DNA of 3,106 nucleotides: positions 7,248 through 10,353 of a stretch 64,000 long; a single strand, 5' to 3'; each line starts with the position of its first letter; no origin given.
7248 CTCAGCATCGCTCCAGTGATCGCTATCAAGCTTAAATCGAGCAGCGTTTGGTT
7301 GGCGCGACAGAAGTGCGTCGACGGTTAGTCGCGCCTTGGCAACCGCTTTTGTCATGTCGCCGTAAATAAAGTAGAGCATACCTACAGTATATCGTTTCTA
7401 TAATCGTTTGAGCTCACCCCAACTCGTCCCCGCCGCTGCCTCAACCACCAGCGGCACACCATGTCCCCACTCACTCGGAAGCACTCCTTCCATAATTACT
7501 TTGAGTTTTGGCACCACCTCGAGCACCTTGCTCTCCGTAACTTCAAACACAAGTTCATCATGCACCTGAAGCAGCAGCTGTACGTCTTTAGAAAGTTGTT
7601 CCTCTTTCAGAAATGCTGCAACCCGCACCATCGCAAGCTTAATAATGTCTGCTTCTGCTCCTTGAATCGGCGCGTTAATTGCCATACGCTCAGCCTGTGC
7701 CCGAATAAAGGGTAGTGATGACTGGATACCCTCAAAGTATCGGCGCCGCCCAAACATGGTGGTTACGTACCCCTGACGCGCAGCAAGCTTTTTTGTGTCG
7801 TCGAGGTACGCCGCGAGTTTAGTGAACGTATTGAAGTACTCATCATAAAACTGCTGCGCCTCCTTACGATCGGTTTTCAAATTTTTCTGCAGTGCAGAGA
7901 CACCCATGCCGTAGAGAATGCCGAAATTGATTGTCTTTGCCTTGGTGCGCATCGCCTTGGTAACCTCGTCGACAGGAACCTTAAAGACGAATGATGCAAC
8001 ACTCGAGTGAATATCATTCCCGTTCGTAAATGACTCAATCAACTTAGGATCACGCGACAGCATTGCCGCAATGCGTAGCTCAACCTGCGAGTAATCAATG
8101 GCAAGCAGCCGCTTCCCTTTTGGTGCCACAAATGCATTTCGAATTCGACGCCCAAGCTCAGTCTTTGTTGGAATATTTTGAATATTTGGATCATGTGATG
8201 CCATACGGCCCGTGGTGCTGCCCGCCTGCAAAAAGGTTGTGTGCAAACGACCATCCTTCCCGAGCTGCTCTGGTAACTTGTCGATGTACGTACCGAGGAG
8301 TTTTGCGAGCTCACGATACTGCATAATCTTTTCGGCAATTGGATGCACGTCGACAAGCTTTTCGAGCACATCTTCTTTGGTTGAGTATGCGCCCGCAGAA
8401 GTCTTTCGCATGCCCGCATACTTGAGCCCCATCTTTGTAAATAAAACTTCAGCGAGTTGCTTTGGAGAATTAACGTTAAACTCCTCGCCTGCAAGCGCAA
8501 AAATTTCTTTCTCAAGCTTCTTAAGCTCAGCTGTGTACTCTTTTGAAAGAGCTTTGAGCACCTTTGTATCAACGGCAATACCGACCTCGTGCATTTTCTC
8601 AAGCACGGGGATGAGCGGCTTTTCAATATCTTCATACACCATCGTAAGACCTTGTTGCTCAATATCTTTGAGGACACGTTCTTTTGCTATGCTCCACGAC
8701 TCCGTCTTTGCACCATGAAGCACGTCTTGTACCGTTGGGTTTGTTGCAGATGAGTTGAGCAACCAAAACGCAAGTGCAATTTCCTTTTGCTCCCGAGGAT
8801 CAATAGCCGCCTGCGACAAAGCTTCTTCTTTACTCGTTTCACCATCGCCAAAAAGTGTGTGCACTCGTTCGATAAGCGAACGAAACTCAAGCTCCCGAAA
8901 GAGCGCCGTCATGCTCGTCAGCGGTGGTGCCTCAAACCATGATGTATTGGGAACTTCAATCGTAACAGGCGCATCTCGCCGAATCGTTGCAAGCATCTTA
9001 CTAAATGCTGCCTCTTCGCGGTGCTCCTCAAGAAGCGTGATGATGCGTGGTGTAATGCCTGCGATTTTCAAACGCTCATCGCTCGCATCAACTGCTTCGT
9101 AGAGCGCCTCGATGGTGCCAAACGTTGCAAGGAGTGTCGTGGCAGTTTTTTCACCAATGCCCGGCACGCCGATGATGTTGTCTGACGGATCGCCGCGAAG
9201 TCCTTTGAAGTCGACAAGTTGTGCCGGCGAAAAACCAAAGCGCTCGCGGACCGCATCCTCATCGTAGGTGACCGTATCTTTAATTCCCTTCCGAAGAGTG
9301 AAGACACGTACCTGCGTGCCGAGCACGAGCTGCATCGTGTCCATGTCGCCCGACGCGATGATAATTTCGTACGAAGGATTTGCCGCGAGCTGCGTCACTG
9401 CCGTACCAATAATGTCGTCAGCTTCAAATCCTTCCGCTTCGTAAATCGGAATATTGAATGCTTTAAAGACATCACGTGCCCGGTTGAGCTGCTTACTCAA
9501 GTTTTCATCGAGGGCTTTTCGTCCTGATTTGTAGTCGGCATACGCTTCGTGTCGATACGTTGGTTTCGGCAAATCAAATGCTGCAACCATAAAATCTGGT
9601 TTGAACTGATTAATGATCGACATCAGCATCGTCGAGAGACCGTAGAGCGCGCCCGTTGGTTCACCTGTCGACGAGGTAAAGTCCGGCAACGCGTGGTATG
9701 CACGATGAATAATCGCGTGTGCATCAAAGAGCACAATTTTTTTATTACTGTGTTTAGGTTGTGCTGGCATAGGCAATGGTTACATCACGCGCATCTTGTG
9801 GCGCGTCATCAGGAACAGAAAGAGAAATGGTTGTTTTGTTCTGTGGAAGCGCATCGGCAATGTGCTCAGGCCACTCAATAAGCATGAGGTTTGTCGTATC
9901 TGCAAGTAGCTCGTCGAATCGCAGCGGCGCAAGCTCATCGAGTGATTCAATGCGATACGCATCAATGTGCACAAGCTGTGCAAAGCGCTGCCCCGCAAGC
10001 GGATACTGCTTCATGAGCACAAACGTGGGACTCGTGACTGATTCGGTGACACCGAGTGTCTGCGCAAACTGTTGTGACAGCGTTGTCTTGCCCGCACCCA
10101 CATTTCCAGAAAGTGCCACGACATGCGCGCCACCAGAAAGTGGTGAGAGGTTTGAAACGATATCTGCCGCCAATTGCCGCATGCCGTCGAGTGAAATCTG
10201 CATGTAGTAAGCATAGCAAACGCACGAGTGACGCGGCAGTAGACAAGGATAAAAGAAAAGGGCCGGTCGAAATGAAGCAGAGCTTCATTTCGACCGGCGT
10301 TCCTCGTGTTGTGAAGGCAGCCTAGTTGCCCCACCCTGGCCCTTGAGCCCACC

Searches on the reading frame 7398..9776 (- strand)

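Call 62: search_protein_families(library=pfam, proteins=[window:7398-9776:-], max_evalue=0.001)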
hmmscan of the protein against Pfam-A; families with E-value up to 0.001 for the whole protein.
window:7398-9776:- (792 aa): 5 families
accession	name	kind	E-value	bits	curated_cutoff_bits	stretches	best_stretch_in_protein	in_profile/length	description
PF00476.26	DNA_pol_A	-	1.2e-143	479.1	34.3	1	405-788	2-381/381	DNA polymerase family A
PF02739.22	5_3_exonuc_N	-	1.4e-49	168.4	34.3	1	13-181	1-164/164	5'-3' exonuclease, N-terminal resolvase-like domain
PF01367.25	5_3_exonuc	-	2.6e-26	92.4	40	1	183-278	2-89/97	5'-3' exonuclease, C-terminal SAM fold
PF14520.12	HHH_5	-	2.7e-06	28.2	27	1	201-244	4-46/57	Helix-hairpin-helix domain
PF12826.13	HHH_2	-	0.00041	20.9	27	0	203-245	7-47/64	Helix-hairpin-helix motif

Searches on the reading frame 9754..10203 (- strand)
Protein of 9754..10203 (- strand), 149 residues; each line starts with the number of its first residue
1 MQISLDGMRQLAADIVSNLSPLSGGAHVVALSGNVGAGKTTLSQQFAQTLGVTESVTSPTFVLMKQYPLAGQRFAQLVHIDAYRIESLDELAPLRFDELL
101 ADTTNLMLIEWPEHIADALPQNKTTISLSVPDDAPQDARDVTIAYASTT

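Call 62: search_protein_families(library=pfam, proteins=[window:9754-10203:-], max_evalue=0.001)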
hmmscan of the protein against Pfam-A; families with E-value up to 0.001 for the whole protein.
window:9754-10203:- (149 aa): 3 families
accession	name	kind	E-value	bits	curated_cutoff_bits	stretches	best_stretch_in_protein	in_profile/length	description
PF02367.23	TsaE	-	1.3e-32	112.9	26.6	1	7-130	6-120/128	Threonylcarbamoyl adenosine biosynthesis protein TsaE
PF13191.12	AAA_16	-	8.5e-05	23.5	32.6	1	22-140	20-115/167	AAA ATPase domain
PF03308.22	MeaB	-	0.00093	18.7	23.1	0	9-50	16-57/273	Methylmalonyl Co-A mutase-associated GTPase MeaB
